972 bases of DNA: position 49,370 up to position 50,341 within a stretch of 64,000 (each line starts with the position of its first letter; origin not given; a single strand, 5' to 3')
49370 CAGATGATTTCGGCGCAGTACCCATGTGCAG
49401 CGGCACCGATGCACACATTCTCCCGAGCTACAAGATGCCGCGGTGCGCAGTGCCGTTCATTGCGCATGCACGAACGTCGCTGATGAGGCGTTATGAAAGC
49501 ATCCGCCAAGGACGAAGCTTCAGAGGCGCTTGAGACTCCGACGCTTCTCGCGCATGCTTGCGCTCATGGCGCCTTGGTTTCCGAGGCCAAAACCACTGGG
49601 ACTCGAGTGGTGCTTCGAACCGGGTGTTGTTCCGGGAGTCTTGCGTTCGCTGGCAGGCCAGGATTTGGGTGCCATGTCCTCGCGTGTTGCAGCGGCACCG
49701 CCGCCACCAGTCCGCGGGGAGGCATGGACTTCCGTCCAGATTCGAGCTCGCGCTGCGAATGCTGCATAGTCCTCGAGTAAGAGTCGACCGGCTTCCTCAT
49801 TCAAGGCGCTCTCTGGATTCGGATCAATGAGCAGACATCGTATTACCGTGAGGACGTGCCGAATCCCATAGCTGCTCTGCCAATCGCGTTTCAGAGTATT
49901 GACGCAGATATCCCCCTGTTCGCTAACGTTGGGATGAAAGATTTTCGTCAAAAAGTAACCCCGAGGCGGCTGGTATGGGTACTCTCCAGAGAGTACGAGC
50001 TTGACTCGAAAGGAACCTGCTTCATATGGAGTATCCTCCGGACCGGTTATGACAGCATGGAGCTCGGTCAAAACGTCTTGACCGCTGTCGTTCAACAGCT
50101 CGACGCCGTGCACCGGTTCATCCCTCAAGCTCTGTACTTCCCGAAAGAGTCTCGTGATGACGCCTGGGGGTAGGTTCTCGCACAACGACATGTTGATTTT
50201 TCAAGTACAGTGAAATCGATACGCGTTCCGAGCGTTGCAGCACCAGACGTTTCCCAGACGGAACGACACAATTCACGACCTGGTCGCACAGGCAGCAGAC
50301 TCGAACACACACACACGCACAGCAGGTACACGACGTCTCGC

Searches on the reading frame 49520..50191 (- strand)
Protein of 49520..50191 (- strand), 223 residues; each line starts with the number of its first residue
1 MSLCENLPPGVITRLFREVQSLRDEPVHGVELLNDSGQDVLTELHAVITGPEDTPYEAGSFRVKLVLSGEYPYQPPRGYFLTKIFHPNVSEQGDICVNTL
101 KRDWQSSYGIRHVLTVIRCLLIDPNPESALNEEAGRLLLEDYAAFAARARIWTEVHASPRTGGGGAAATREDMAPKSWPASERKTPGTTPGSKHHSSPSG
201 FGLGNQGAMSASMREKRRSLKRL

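Call 56: search_protein_families(library=pfam, proteins=[window:49520-50191:-], max_evalue=0.01)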
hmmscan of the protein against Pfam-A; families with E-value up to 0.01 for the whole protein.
window:49520-50191:- (223 aa): 1 family
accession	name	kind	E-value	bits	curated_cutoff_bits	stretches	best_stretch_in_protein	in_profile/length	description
PF00179.31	UQ_con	-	7.1e-37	126.6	27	1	14-151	1-138/140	Ubiquitin-conjugating enzyme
